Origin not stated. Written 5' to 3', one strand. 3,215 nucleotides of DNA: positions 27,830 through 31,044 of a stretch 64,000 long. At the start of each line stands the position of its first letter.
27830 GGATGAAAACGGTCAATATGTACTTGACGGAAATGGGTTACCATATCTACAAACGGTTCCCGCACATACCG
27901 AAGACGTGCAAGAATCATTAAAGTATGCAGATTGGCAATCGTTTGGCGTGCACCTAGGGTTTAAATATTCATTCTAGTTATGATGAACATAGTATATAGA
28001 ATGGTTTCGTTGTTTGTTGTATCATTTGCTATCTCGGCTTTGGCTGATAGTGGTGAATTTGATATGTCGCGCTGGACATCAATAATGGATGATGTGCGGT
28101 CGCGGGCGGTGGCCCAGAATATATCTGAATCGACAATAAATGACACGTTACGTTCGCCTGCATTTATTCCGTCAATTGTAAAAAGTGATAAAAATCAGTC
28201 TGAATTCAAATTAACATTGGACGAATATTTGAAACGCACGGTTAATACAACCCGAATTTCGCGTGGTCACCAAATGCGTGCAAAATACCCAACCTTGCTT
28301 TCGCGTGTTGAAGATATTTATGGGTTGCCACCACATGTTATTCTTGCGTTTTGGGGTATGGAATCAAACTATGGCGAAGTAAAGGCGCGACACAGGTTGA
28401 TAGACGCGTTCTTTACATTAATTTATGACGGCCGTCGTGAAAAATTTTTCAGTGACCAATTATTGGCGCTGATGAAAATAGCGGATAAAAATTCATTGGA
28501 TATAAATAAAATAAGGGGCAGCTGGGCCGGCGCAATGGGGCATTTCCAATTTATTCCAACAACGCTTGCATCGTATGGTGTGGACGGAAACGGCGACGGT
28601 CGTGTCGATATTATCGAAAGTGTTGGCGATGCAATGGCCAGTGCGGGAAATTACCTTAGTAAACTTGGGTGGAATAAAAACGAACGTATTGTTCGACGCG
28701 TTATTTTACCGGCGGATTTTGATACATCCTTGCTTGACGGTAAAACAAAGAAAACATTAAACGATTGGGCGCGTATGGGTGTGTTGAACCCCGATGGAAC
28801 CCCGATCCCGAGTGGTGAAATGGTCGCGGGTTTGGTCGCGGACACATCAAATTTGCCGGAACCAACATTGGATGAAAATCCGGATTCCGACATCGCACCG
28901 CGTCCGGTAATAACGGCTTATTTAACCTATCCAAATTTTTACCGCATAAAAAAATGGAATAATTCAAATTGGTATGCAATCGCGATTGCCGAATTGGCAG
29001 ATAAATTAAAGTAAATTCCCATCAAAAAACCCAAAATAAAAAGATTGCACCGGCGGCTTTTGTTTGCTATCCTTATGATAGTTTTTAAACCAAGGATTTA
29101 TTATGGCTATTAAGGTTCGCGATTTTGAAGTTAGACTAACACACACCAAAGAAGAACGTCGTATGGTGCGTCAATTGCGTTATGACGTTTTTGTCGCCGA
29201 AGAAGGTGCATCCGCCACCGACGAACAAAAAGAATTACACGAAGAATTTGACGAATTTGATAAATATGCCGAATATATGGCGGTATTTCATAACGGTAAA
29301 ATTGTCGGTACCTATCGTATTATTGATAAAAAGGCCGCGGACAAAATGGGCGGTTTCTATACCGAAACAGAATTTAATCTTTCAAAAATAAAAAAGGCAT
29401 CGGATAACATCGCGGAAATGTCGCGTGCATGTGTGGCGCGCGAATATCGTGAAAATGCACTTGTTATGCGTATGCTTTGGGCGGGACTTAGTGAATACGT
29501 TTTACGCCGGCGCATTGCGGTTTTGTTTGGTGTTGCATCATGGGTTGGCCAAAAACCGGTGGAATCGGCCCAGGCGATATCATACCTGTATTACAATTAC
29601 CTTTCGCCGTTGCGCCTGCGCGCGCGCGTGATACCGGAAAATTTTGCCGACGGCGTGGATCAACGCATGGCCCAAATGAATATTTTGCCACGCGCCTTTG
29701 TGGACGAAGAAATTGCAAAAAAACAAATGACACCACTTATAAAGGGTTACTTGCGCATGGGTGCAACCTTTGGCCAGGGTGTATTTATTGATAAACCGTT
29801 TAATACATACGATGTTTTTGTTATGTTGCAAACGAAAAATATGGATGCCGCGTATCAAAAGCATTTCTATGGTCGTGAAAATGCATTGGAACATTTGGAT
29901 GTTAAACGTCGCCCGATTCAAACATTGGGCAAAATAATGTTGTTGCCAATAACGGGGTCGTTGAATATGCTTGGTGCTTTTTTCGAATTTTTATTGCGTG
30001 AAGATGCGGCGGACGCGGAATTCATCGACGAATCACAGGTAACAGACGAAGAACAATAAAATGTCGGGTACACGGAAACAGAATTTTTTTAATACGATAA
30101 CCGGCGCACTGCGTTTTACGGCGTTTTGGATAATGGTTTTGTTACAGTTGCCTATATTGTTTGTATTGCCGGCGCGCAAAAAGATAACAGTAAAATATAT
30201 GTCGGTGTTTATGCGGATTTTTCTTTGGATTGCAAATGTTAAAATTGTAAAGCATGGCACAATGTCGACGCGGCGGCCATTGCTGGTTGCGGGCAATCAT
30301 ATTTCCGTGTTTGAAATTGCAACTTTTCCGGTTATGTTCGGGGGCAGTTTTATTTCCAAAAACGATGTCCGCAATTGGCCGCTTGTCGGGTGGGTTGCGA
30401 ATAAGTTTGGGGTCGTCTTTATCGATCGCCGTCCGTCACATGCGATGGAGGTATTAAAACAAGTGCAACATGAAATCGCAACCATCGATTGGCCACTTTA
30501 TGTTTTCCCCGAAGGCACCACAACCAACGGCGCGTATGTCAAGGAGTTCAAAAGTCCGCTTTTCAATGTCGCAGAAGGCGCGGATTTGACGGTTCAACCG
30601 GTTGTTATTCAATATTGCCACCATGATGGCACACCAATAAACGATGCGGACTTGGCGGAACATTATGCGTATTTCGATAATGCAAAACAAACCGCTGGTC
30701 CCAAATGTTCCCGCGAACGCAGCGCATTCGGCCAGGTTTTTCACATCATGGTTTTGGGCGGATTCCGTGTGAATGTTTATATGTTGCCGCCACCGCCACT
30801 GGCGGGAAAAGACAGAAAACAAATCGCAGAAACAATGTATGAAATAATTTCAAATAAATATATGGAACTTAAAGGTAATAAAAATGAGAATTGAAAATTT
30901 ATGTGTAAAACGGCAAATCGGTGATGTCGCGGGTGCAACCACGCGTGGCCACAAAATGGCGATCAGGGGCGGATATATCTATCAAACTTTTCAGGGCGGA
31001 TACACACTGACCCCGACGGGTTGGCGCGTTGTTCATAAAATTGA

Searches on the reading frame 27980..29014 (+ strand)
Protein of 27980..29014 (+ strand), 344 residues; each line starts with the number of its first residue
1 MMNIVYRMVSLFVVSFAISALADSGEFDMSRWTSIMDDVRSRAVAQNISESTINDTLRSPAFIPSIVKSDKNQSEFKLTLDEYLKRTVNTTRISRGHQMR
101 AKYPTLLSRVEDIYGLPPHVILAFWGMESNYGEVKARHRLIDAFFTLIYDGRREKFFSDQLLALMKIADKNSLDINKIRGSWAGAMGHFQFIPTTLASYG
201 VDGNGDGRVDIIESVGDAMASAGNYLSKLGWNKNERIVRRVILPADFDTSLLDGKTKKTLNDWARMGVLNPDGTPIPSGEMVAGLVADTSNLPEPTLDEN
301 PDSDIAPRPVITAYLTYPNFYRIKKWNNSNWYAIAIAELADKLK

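Call 3: search_protein_families(library=pfam, proteins=[window:27980-29014:+], max_evalue=1)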
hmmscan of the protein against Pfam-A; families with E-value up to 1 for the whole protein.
window:27980-29014:+ (344 aa): 2 families
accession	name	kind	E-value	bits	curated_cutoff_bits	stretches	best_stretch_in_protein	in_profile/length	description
PF13406.11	SLT_2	-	2.6e-90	303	24.3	1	35-341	5-292/292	Transglycosylase SLT domain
PF08678.16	Rsbr_N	-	0.15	12.6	27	1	30-90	10-69/130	Rsbr N terminal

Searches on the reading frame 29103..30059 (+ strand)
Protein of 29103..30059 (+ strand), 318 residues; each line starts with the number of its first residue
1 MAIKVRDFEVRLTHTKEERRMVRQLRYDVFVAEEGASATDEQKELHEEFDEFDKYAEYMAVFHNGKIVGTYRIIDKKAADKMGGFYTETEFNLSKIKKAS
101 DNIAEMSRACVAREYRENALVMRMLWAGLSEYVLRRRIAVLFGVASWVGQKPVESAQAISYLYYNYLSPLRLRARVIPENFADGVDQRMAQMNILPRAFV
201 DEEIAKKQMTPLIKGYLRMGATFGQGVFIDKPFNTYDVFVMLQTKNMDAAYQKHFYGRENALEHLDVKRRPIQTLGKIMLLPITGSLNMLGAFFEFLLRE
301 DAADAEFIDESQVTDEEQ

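Call 3: search_protein_families(library=pfam, proteins=[window:29103-30059:+], max_evalue=1)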
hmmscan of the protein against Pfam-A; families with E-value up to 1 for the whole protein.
window:29103-30059:+ (318 aa): 4 families
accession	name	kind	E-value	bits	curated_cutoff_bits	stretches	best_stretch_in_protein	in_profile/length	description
PF13444.12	Acetyltransf_5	-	1.1e-26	93.9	22.4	1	25-126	1-102/102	Acetyltransferase (GNAT) domain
PF21926.2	FeeM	-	1.4e-06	28.6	27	1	22-133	2-109/158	N-acyl amino acid synthase FeeM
PF00765.23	Autoind_synth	-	0.00066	19.7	24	1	47-118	35-106/183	Autoinducer synthase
PF13527.13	Acetyltransf_9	-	0.026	15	25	1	15-75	6-60/127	Acetyltransferase (GNAT) domain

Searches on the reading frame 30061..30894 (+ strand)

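Call 3: search_protein_families(library=pfam, proteins=[window:30061-30894:+], max_evalue=1)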
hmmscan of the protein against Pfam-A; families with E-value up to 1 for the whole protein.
window:30061-30894:+ (277 aa): 1 family
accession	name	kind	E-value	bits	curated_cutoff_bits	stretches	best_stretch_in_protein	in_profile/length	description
PF01553.26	Acyltransferase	-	2.4e-19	69.9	23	1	65-183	5-131/132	Acyltransferase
